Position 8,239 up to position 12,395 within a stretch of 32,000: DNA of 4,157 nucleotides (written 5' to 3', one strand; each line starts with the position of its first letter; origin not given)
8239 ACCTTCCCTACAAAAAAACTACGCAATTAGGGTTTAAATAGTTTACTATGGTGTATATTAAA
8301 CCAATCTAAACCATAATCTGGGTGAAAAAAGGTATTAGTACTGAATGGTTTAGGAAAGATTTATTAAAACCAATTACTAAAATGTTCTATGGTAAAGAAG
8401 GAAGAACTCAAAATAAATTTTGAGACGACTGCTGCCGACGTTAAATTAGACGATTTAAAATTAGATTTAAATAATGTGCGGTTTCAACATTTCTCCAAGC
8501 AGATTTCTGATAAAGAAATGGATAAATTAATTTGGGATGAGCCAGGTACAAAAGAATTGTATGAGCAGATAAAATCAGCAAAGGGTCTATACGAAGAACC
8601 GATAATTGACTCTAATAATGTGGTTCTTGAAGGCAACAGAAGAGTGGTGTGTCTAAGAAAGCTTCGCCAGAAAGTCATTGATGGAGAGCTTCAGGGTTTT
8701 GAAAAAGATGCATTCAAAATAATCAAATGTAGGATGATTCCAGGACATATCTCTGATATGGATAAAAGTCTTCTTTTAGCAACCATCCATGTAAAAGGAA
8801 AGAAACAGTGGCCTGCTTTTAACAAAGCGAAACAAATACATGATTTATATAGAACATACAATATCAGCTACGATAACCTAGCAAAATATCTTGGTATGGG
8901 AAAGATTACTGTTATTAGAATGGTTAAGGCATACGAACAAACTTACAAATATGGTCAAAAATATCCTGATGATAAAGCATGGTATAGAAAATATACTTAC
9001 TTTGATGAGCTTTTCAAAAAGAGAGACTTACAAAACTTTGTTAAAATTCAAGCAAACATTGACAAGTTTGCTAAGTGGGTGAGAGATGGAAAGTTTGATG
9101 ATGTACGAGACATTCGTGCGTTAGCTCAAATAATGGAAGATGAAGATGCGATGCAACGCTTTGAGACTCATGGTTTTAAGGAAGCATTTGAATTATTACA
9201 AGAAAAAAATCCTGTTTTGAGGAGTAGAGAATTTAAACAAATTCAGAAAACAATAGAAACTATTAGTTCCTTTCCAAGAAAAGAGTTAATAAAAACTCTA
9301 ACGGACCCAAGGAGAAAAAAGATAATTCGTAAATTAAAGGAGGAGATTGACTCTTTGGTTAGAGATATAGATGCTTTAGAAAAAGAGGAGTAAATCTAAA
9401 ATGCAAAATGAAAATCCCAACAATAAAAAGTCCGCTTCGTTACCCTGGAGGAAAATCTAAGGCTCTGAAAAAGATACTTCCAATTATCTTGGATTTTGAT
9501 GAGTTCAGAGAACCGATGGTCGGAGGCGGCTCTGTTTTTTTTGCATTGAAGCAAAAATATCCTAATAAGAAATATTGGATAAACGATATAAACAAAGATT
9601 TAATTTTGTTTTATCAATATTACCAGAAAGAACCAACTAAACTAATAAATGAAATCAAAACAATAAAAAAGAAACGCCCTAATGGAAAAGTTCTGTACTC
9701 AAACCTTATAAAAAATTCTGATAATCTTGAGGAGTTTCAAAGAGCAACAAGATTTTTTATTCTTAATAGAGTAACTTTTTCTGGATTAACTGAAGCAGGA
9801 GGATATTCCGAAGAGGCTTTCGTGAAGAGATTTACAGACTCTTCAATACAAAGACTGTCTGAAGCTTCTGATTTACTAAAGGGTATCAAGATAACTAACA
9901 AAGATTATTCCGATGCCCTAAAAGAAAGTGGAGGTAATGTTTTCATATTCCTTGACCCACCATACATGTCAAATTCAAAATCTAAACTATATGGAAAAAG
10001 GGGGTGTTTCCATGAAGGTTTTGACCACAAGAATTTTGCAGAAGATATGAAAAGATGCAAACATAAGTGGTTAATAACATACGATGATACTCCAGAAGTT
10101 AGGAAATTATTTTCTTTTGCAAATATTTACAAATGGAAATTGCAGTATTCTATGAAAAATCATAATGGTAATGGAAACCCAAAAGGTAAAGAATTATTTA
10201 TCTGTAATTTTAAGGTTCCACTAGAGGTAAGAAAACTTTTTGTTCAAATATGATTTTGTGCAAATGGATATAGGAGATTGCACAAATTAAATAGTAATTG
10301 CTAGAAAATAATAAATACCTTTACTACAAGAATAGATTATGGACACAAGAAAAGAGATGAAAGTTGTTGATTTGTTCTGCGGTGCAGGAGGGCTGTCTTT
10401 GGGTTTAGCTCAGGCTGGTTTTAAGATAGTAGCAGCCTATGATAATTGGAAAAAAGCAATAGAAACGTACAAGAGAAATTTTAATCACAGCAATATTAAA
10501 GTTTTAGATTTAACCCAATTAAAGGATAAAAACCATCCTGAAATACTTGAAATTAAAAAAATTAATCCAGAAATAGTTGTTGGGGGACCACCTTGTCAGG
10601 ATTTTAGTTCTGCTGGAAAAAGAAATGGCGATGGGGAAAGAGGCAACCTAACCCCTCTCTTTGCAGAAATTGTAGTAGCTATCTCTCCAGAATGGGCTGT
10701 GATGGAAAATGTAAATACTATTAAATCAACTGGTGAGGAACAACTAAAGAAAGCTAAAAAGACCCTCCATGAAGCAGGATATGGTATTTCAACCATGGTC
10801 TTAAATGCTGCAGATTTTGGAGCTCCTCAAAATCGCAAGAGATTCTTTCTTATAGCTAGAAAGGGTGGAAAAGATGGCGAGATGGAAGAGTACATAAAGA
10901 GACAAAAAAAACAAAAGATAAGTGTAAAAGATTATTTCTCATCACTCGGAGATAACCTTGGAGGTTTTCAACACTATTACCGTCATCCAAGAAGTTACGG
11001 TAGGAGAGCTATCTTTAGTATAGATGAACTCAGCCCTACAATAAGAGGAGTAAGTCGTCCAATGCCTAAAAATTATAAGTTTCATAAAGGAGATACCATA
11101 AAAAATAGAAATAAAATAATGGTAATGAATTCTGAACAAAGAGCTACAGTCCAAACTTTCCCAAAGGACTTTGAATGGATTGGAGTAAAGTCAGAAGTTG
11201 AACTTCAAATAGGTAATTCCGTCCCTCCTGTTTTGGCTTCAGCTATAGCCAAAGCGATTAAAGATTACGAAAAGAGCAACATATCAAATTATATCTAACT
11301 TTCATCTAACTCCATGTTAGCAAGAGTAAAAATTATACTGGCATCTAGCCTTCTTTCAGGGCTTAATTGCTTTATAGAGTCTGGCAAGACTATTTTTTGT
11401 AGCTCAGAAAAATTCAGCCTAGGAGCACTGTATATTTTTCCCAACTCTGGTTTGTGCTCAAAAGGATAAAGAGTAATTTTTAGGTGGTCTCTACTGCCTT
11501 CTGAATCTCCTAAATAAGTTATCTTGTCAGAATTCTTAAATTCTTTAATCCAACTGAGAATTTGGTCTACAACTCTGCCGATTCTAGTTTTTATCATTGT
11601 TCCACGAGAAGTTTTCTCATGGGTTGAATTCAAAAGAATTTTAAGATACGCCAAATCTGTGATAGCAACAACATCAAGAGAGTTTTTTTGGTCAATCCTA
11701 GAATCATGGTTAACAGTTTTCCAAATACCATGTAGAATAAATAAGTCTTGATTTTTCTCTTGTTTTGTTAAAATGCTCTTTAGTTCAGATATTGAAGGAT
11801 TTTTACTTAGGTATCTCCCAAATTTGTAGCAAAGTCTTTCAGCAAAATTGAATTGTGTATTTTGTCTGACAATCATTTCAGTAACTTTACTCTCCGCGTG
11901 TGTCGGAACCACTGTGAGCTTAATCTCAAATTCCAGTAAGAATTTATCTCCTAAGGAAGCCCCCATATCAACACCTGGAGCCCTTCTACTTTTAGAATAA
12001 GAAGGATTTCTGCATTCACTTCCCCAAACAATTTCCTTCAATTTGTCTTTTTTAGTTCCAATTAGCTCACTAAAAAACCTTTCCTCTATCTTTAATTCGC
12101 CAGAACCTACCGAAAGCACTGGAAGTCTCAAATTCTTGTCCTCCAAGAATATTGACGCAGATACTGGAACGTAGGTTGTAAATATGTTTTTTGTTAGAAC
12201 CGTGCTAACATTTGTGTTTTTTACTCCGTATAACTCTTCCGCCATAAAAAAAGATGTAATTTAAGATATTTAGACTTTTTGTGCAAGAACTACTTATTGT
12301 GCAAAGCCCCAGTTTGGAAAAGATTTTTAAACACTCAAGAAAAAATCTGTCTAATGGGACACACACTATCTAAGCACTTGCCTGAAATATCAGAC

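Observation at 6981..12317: A 5.3-kb cargo transposon with perfect TIRs and a 9-bp TSD moves a whole ParB-like/m6A/m5C/endonuclease module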

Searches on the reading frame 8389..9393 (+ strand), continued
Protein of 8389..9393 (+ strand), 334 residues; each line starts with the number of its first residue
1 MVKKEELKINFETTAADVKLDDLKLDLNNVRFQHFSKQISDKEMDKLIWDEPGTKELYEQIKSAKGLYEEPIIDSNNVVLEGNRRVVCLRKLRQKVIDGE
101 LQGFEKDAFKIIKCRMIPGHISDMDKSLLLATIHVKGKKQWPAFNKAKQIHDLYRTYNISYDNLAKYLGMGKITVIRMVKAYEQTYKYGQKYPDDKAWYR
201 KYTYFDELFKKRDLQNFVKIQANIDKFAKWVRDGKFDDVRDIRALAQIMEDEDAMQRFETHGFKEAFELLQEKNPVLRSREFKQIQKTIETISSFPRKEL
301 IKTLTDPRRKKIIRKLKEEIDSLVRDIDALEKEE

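Call 82: fold_search(model_id=the predicted structure, library=pdb)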
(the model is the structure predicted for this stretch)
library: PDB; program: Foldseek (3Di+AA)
matches with E <= 10: 232; with E <= 0.001: 16
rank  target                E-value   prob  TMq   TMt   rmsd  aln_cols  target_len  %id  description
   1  7ol9_B                4.2e-05  1.00  0.24  0.34  14.8       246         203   13  Crystal structure of C-terminally truncated Bacillus subtilis nucleoid occlusion protein (Noc) complexed to the Noc-bi (released 2022-03-09)
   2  6t1f_D                5.1e-05  1.00  0.34  0.52   6.4       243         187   11  Crystal structure of the C-terminally truncated chromosome-partitioning protein ParB from Caulobacter crescentus compl (released 2020-10-14)
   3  6t1f_B                9.6e-05  1.00  0.34  0.52   6.3       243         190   11  Crystal structure of the C-terminally truncated chromosome-partitioning protein ParB from Caulobacter crescentus compl (released 2020-10-14)
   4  7bnk_B                1.2e-04  1.00  0.23  0.36  13.8       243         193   14  Crystal structure of ParB from Myxococcus xanthus bound to CDP and Monothiophosphate (released 2021-09-08)
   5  7nfu_B                1.6e-04  1.00  0.39  0.55   7.0       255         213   14  Crystal structure of C-terminally truncated Geobacillus thermoleovorans nucleoid occlusion protein Noc (released 2021-02-17)
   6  7ol9_A                1.6e-04  1.00  0.22  0.32  14.2       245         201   15  Crystal structure of C-terminally truncated Bacillus subtilis nucleoid occlusion protein (Noc) complexed to the Noc-bi (released 2022-03-09)
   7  7bnk_A                1.7e-04  1.00  0.23  0.35  14.0       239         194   15  Crystal structure of ParB from Myxococcus xanthus bound to CDP and Monothiophosphate (released 2021-09-08)
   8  7ng0                  2.0e-04  1.00  0.25  0.38  14.0       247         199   14  Crystal structure of N- and C-terminally truncated Geobacillus thermoleovorans nucleoid occlusion protein Noc (released 2021-02-17)
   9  7o0n_A                2.1e-04  1.00  0.24  0.36  13.9       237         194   16  Crystal structure of a ParB E93A mutant from Myxococcus xanthus bound to CDP and monothiophosphate (released 2021-09-15)
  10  7nfu_A                2.4e-04  1.00  0.39  0.55   6.0       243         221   14  Crystal structure of C-terminally truncated Geobacillus thermoleovorans nucleoid occlusion protein Noc (released 2021-02-17)
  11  6t1f_A                3.8e-04  1.00  0.24  0.37  10.8       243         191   13  Crystal structure of the C-terminally truncated chromosome-partitioning protein ParB from Caulobacter crescentus compl (released 2020-10-14)
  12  6t1f_C                4.1e-04  1.00  0.24  0.37  10.9       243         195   13  Crystal structure of the C-terminally truncated chromosome-partitioning protein ParB from Caulobacter crescentus compl (released 2020-10-14)
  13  6sdk_B                5.8e-04  1.00  0.24  0.37  13.8       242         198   13  Crystal structure of bacterial ParB dimer bound to CDP (released 2019-10-23)
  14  7bnr_B                5.8e-04  1.00  0.24  0.36  13.6       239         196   15  Crystal structure of a ParB Q52A mutant from Myxococcus xanthus bound to CTPyS (released 2021-09-08)
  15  7bnr_A                6.4e-04  1.00  0.23  0.35  14.0       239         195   15  Crystal structure of a ParB Q52A mutant from Myxococcus xanthus bound to CTPyS (released 2021-09-08)
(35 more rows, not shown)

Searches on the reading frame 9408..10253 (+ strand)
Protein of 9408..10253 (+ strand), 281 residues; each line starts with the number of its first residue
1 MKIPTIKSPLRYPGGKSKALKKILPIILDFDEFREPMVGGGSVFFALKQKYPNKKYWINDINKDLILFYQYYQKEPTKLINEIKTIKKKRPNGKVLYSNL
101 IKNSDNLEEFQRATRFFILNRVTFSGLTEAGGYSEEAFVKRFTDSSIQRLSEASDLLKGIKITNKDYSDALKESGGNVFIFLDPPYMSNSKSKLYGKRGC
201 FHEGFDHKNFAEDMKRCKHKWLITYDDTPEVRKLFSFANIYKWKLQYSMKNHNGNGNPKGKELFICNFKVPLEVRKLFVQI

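Call 9: search_protein_families(library=pfam, proteins=[window:9408-10253:+], max_evalue=0.01)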
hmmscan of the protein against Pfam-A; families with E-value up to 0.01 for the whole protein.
window:9408-10253:+ (281 aa): 1 family
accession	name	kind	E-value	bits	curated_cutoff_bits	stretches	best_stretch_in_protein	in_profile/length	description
PF02086.21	MethyltransfD12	-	2.7e-43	149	22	1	12-249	1-253/253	D12 class N6 adenine-specific DNA methyltransferase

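Call 10: search_protein_families(library=ncbifam, proteins=[window:9408-10253:+], max_evalue=0.01)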
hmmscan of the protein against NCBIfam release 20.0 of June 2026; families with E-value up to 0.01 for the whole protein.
window:9408-10253:+ (281 aa): 2 families
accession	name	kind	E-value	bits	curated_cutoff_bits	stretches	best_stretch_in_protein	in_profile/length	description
TIGR00571.1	dam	subfamily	2.1e-31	109.6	114.85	1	7-267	2-267/267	Dam family site-specific DNA-(adenine-N6)-methyltransferase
NF008152.0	PRK10904.1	equivalog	2.3e-14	53.4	441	1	10-263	8-264/271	adenine-specific DNA-methyltransferase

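Call 49: search_protein_families(library=padloc, proteins=[window:9408-10253:+], max_evalue=0.001)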
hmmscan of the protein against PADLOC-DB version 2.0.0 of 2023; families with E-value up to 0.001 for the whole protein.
window:9408-10253:+ (281 aa): 18 families
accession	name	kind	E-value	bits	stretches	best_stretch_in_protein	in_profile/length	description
PDLC03247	MTase_II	-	5.4e-117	388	1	6-274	2-272/282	Type II methyltransferase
PDLC03717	oMTase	-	3.3e-92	306.9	1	6-271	2-269/285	orphan methyltransferase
PDLC03294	MTase_II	-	1.9e-40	137.2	1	6-267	4-270/272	Type II methyltransferase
PDLC04018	PD-Lambda-5_B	-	3.5e-37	126.3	1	5-267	3-270/291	-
PDLC03735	oMTase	-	5.6e-26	89.6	1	5-269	6-283/284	orphan methyltransferase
PDLC03729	oMTase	-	2.2e-23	81.1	1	7-264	5-265/275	orphan methyltransferase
PDLC03261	MTase_II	-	3.1e-22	76.6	1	8-262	26-281/643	Type II methyltransferase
PDLC03266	MTase_II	-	3.9e-21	73.7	1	5-191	13-202/285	Type II methyltransferase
PDLC03358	MTase_II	-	1.8e-20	71.4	1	4-250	2-260/301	Type II methyltransferase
PDLC03253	MTase_II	-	3.8e-18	64.1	1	5-253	2-241/253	Type II methyltransferase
PDLC03349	MTase_II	-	2.4e-14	51.2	2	9-87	8-86/374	Type II methyltransferase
PDLC03383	MTase_II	-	9.3e-14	49.5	1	5-126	17-131/318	Type II methyltransferase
PDLC03281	MTase_II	-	1.1e-13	49.6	1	6-251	31-280/309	Type II methyltransferase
PDLC04019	PD-Lambda-5_B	-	2.2e-13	48.5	1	7-132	4-132/167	-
PDLC03244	MTase_II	-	1.1e-11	42.4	1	9-196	30-221/295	Type II methyltransferase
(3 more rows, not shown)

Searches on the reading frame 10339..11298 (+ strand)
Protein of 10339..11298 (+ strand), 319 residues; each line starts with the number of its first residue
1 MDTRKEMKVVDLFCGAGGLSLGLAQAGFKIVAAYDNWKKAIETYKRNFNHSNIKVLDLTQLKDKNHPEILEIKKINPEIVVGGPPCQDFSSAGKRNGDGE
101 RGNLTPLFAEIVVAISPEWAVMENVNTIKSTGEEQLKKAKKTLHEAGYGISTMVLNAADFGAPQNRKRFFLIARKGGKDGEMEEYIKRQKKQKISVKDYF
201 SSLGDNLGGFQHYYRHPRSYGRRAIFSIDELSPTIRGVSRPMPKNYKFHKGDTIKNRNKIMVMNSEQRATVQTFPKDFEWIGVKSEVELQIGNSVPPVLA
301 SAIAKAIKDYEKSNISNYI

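Call 9: search_protein_families(library=pfam, proteins=[window:10339-11298:+], max_evalue=0.01)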
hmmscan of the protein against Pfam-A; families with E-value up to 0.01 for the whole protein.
window:10339-11298:+ (319 aa): 8 families
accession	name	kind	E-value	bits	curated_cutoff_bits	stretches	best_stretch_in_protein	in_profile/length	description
PF00145.23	DNA_methylase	-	8.8e-66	223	22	1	7-308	1-323/324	C-5 cytosine-specific DNA methylase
PF05175.20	MTS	-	3.3e-05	24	23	1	2-61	28-85/170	Methyltransferase small domain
PF09445.16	Methyltransf_15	-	0.00014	21.9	22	1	8-86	3-81/165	RNA cap guanine-N2 methyltransferase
PF13847.12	Methyltransf_31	-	0.00017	21.8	27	1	4-57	2-57/145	Methyltransferase domain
PF13649.12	Methyltransf_25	-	0.00046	21.3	27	0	9-55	1-52/97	Methyltransferase domain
PF03602.21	Cons_hypoth95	-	0.00082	19.5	24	1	6-86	42-123/182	Conserved hypothetical protein 95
PF03848.20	TehB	-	0.0017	18.3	20.4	1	5-65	30-88/193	Tellurite resistance protein TehB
PF06325.19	PrmA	-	0.0021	18.1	22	1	4-57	160-212/296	Ribosomal protein L11 methyltransferase (PrmA)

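Call 10: search_protein_families(library=ncbifam, proteins=[window:10339-11298:+], max_evalue=0.01)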
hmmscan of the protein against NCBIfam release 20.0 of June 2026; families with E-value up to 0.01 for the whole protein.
window:10339-11298:+ (319 aa): 13 families
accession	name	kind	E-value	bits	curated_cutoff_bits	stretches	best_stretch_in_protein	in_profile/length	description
TIGR00675.1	dcm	superfamily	9.8e-52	176.6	100.65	2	9-198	1-187/329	DNA (cytosine-5-)-methyltransferase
NF007772.0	PRK10458.1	subfamily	2.5e-09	36.2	710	1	5-153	87-257/472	DNA cytosine methylase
TIGR00406.1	prmA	equivalog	7.4e-06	25.6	183.15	1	4-65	158-217/288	50S ribosomal protein L11 methyltransferase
TIGR01983.1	UbiG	equivalog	9.8e-05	21.8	102.95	1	5-58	49-101/228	bifunctional 2-polyprenyl-6-hydroxyphenol methylase/3-demethylubiquinol 3-O-methyltransferase UbiG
TIGR00479.1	rumA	equivalog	0.00015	20.7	183.55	1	4-85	292-372/432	23S rRNA (uracil(1939)-C(5))-methyltransferase RlmD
TIGR00536.1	hemK_fam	subfamily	0.00038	19.6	115.5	1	6-60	115-171/286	HemK family protein methyltransferase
NF008992.0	PRK12335.1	equivalog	0.0012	18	303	1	2-55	119-171/289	SAM-dependent methyltransferase TehB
NF009639.0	PRK13168.1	equivalog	0.0012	17.8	458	1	2-54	297-348/446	23S rRNA (uracil(1939)-C(5))-methyltransferase RlmD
NF008405.0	PRK11207.1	equivalog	0.0016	18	218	1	6-65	31-88/198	tellurite resistance methyltransferase TehB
NF001786.0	PRK00517.2-4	equivalog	0.0022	17.2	327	1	5-55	143-192/277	50S ribosomal protein L11 methyltransferase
TIGR02143.1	trmA_only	equivalog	0.0039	16.2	334.65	1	6-64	197-254/352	tRNA (uridine(54)-C5)-methyltransferase TrmA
NF002910.0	PRK03522.2-3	equivalog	0.0058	15.7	558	1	6-85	235-317/383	23S rRNA (uracil(747)-C(5))-methyltransferase RlmC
TIGR03534.1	RF_mod_PrmC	equivalog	0.0059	16.1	199.1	1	4-55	87-139/253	peptide chain release factor N(5)-glutamine methyltransferase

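Call 49: search_protein_families(library=padloc, proteins=[window:10339-11298:+], max_evalue=0.001)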
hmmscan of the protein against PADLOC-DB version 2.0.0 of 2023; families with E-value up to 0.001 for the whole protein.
window:10339-11298:+ (319 aa): 63 families (the best 25 are shown)
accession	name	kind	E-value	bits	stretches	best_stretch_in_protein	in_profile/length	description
PDLC03270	MTase_II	-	1.5e-103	344.2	1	7-316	1-300/309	Type II methyltransferase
PDLC03378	MTase_II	-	1.2e-70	236.5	2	6-213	2-208/344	Type II methyltransferase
PDLC03234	MTase_II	-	3.1e-69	232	2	5-204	3-203/375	Type II methyltransferase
PDLC03272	MTase_II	-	3.8e-56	189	1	4-310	72-389/407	Type II methyltransferase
PDLC00033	DruM2|DruM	-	5.4e-56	188.5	2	3-207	18-225/368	DNA cytosine methylase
PDLC03326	MTase_II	-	1.1e-55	187.4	2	5-189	3-188/412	Type II methyltransferase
PDLC00026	DruM2|DruM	-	1.9e-54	183.5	1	5-309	3-316/336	DNA cytosine methylase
PDLC03237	MTase_II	-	6.7e-52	174.6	2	8-180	795-974/1036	Type II methyltransferase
PDLC00027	DruM2|DruM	-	9.5e-44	148.2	2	5-174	10-171/361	DNA cytosine methylase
PDLC00031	DruM2|DruM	-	1.9e-42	143.7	2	5-176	10-173/361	DNA cytosine methylase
PDLC00030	DruM2|DruM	-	1.7e-41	140.6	1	4-176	3-186/380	DNA cytosine methylase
PDLC02650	DrmMII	-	2.2e-41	140.2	3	7-136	9-146/435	DrmMII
PDLC03307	MTase_II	-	2.5e-39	133.6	3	7-128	1-114/382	Type II methyltransferase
PDLC02649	DrmMII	-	1.6e-38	130.8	3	72-203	111-247/422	DrmMII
PDLC02648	DrmMII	-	4.3e-38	129.3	2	7-195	22-246/468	DrmMII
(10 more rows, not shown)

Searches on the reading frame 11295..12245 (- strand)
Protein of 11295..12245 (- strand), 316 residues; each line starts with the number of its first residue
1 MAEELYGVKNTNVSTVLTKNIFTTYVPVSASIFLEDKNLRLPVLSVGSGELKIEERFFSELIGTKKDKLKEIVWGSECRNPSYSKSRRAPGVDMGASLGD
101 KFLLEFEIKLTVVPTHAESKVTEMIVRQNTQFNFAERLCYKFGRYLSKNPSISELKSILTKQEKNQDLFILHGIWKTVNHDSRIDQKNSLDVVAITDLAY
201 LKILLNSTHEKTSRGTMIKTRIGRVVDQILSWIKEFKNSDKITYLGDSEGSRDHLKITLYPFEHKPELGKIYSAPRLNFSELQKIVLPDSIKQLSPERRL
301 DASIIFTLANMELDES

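Call 9: search_protein_families(library=pfam, proteins=[window:11295-12245:-], max_evalue=0.01)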
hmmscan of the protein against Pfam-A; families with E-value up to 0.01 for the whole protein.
window:11295-12245:- (316 aa): 1 family
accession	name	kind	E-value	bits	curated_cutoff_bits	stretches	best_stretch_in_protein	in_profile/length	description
PF09519.16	RE_HindVP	-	1.4e-16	60.9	25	1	153-305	172-326/332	HindVP restriction endonuclease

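Call 10: search_protein_families(library=ncbifam, proteins=[window:11295-12245:-], max_evalue=0.01)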
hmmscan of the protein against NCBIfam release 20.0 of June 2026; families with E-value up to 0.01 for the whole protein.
window:11295-12245:- (316 aa): 0 families

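Call 49: search_protein_families(library=padloc, proteins=[window:11295-12245:-], max_evalue=0.001)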
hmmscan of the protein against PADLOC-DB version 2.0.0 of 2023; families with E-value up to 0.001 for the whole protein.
window:11295-12245:- (316 aa): 1 family
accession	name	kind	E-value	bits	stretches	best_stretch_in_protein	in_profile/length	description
PDLC03484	REase_II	-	1.2e-12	45.5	1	152-307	208-364/374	Type II restriction enzyme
